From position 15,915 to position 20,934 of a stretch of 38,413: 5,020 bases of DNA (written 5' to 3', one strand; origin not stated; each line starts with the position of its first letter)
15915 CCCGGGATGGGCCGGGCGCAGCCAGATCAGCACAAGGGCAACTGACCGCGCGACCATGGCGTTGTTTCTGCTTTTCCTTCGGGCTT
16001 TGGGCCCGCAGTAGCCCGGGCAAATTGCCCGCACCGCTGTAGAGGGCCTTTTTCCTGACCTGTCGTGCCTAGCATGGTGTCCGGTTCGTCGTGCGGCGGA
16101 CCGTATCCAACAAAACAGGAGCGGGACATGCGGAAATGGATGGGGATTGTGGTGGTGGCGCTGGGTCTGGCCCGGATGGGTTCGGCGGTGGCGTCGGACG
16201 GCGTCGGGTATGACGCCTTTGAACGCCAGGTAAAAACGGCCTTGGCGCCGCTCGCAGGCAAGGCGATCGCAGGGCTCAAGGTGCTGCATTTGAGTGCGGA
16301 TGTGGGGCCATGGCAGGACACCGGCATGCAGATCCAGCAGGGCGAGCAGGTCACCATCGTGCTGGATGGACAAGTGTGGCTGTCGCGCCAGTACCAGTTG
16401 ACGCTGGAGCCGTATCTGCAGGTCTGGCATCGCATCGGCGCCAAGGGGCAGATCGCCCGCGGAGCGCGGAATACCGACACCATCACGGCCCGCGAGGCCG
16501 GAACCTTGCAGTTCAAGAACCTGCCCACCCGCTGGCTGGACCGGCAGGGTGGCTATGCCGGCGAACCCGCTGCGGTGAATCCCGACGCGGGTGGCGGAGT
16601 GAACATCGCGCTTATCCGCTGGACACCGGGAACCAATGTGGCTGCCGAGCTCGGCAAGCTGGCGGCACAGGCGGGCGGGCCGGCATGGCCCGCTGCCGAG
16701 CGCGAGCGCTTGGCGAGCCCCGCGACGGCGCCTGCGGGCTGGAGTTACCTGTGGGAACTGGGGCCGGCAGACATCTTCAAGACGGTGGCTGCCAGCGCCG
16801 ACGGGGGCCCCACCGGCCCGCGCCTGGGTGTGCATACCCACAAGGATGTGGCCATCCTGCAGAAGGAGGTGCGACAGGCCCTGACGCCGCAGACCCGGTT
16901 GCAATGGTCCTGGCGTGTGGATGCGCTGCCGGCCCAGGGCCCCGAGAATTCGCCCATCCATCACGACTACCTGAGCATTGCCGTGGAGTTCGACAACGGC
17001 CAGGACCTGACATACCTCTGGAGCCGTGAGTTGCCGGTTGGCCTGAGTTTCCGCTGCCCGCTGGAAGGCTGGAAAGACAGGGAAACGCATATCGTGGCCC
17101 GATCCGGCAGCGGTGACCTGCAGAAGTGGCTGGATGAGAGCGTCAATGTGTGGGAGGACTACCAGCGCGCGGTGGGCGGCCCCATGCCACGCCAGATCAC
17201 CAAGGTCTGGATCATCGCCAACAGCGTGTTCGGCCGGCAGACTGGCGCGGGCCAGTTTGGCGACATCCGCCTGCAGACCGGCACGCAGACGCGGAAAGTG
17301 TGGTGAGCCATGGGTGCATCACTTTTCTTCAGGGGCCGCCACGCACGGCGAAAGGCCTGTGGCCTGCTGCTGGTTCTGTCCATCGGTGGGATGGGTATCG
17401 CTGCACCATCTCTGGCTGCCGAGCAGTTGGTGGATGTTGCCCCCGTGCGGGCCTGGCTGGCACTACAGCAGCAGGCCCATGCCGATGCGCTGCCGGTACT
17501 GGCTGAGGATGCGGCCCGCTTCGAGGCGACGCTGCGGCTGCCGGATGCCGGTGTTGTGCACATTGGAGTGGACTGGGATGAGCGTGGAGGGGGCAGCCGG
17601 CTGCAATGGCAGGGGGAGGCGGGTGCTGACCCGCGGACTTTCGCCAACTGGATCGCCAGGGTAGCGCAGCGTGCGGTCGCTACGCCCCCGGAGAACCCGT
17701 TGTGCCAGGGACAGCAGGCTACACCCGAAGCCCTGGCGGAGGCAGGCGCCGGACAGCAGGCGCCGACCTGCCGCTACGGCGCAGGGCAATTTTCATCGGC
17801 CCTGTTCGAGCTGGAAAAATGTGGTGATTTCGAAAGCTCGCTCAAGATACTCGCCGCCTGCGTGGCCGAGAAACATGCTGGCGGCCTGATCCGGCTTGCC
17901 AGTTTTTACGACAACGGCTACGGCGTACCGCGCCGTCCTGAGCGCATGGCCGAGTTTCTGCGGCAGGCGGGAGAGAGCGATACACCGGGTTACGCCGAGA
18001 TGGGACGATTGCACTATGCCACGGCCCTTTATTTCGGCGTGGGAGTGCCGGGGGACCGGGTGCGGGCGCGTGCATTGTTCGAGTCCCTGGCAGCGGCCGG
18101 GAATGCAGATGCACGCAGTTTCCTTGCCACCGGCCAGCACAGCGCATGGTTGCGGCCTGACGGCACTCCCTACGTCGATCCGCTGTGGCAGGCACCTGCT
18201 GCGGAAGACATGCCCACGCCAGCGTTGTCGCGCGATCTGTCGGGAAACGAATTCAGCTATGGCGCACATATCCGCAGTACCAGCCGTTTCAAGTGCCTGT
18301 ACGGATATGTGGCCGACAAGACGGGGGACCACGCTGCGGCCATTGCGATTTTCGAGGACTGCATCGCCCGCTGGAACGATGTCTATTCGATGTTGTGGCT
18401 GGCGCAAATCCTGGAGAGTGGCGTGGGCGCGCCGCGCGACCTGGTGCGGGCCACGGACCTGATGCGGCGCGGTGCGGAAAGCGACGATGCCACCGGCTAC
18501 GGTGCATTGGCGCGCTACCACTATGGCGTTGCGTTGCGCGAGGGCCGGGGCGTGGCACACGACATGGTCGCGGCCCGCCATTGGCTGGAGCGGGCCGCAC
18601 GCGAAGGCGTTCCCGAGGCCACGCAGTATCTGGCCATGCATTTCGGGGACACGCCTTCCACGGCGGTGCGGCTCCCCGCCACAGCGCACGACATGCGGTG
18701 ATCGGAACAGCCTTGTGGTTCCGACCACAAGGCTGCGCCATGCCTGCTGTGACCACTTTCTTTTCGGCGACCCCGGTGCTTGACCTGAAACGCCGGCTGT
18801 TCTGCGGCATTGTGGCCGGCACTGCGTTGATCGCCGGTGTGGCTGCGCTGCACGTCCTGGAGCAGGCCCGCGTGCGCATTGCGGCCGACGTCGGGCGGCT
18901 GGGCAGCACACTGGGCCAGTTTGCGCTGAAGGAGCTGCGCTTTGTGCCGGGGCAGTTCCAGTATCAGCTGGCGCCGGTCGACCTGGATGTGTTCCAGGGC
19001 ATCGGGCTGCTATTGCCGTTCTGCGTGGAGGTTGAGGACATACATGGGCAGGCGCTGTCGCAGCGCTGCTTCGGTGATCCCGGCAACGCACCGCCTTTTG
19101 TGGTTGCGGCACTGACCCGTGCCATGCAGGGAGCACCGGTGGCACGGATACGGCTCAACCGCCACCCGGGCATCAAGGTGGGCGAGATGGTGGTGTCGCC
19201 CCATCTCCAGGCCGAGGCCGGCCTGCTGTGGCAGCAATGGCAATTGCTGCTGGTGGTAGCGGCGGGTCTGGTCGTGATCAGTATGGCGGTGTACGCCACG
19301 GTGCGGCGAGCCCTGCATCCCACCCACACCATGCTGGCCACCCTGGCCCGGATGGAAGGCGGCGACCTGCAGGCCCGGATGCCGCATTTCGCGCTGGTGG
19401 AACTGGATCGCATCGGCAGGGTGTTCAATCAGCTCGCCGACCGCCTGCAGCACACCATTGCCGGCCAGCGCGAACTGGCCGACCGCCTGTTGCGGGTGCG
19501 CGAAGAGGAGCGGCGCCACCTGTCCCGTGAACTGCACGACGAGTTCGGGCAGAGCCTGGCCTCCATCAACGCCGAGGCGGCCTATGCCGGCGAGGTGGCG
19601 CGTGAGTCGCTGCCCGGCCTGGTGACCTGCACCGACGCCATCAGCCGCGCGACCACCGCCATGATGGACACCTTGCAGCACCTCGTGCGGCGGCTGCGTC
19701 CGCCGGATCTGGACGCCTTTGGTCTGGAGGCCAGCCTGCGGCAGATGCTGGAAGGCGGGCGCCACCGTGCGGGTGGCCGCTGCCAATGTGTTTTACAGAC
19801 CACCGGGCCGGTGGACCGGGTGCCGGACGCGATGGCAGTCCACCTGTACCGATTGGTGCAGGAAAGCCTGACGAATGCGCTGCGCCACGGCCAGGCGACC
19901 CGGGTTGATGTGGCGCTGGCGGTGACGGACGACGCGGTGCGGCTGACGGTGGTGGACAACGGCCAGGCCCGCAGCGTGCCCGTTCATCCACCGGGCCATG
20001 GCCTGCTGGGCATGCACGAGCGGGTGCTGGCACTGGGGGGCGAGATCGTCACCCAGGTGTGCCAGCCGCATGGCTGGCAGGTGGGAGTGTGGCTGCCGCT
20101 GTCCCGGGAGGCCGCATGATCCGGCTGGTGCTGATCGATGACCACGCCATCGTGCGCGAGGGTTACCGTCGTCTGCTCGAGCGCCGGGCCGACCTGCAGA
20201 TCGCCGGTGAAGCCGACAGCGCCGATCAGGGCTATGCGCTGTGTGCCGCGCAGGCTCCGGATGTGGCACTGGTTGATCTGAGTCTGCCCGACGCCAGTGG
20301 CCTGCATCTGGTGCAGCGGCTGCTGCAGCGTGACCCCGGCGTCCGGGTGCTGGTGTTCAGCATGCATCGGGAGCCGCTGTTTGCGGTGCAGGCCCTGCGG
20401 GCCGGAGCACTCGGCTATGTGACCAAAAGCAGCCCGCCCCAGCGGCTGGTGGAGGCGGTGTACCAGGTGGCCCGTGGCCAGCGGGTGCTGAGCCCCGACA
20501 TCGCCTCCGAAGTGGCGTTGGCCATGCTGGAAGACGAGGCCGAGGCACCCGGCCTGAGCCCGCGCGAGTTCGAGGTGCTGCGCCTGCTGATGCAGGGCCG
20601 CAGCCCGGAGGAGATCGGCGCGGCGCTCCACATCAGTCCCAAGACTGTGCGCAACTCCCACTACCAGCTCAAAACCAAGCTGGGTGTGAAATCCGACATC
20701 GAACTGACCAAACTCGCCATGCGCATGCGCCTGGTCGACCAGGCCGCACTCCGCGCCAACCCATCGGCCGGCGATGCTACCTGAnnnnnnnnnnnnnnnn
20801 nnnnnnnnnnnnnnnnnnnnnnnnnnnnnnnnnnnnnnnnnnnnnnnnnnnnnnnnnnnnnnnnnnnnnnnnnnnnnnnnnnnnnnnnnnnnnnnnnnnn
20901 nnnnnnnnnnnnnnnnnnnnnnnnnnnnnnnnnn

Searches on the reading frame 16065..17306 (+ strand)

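Call 91: search_protein_families(library=pfam, proteins=[window:16065-17306:+], max_evalue=0.001)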
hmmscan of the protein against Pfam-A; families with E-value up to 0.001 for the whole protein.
window:16065-17306:+ (413 aa): 1 family
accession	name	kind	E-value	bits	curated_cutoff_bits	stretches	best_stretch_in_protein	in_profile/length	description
PF11249.13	DUF3047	-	3e-30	105.6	27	1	254-402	28-198/198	Protein of unknown function (DUF3047)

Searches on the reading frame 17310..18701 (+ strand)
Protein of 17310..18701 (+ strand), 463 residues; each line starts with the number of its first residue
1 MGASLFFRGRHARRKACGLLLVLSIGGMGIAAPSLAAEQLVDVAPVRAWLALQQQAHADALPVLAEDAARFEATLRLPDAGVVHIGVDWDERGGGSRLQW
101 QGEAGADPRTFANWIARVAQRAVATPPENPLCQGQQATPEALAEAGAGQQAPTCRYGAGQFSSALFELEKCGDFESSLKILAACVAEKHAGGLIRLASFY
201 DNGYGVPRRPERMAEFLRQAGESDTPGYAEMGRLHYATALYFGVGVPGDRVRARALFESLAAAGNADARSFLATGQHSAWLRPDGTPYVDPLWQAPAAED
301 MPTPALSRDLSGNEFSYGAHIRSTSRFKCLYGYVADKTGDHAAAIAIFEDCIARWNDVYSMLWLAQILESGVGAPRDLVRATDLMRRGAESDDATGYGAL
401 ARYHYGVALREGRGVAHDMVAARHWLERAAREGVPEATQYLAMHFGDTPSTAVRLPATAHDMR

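Call 6: search_protein_families(library=pfam, proteins=[window:17310-18701:+], max_evalue=0.01)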
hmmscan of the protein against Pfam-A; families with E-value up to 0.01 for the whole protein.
window:17310-18701:+ (463 aa): 2 families
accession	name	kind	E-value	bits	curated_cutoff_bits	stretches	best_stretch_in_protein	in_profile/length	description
PF08238.18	Sel1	-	1e-15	58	30.7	1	400-433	2-35/36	Sel1 repeat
PF13181.12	TPR_8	-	0.0044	17.5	25.7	0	327-352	3-28/34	Tetratricopeptide repeat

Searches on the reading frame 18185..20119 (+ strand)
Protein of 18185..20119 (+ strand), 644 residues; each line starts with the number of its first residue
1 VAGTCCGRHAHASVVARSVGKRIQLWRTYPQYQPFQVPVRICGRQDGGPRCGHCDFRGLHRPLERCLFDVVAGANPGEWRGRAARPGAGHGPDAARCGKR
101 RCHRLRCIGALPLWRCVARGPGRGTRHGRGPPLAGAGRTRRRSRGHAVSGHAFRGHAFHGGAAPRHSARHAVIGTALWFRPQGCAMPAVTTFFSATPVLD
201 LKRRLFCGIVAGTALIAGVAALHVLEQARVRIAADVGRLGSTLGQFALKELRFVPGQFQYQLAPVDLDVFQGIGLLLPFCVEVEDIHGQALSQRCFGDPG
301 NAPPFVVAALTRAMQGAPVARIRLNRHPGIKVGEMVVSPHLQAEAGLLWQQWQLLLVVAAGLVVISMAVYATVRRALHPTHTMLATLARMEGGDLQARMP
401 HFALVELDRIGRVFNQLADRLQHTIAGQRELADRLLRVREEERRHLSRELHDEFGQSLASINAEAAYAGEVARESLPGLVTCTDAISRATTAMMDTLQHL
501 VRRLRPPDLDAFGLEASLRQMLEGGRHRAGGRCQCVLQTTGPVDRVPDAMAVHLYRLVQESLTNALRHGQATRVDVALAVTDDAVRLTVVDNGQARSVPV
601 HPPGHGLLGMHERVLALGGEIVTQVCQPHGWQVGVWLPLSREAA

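Call 6: search_protein_families(library=pfam, proteins=[window:18185-20119:+], max_evalue=0.01)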
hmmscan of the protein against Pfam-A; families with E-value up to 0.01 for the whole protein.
window:18185-20119:+ (644 aa): 5 families
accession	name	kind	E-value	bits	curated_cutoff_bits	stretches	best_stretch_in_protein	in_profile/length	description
PF07730.19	HisKA_3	-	6.5e-11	43.1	24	1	442-509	1-68/68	Histidine kinase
PF02518.31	HATPase_c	-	6.3e-09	36.7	26.4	1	552-640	4-110/111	Histidine kinase-, DNA gyrase B-, and HSP90-like ATPase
PF00672.30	HAMP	-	1.2e-06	29.2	25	1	373-422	3-52/53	HAMP domain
PF13581.12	HATPase_c_2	-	0.00024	21.5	27.4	1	558-600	36-83/127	Histidine kinase-like ATPase domain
PF08521.16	2CSK_N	-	0.0047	17.4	23.2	0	354-448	2-98/140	Two-component sensor kinase N-terminal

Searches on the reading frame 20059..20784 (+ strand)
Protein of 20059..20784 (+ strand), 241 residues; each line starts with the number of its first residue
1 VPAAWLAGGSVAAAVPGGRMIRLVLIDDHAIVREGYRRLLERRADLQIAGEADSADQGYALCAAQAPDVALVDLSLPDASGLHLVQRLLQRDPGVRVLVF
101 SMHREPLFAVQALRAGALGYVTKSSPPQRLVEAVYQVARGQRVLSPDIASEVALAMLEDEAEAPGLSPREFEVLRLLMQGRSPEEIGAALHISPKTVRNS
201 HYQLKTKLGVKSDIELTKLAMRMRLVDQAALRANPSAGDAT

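Call 6: search_protein_families(library=pfam, proteins=[window:20059-20784:+], max_evalue=0.01)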
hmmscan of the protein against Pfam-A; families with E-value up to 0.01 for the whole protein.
window:20059-20784:+ (241 aa): 4 families
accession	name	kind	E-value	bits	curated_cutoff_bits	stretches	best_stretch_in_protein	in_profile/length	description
PF00072.30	Response_reg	-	1.6e-24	86.6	30.2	1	24-134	2-110/111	Response regulator receiver domain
PF00196.25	GerE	-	1.8e-15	56.7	23.5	1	166-220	3-57/57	Bacterial regulatory proteins, luxR family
PF08281.18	Sigma70_r4_2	-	2e-05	24.6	25.7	1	166-208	11-54/54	Sigma-70, region 4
PF13384.12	HTH_23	-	0.0002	21.5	24.6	1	171-199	8-36/50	Homeodomain-like domain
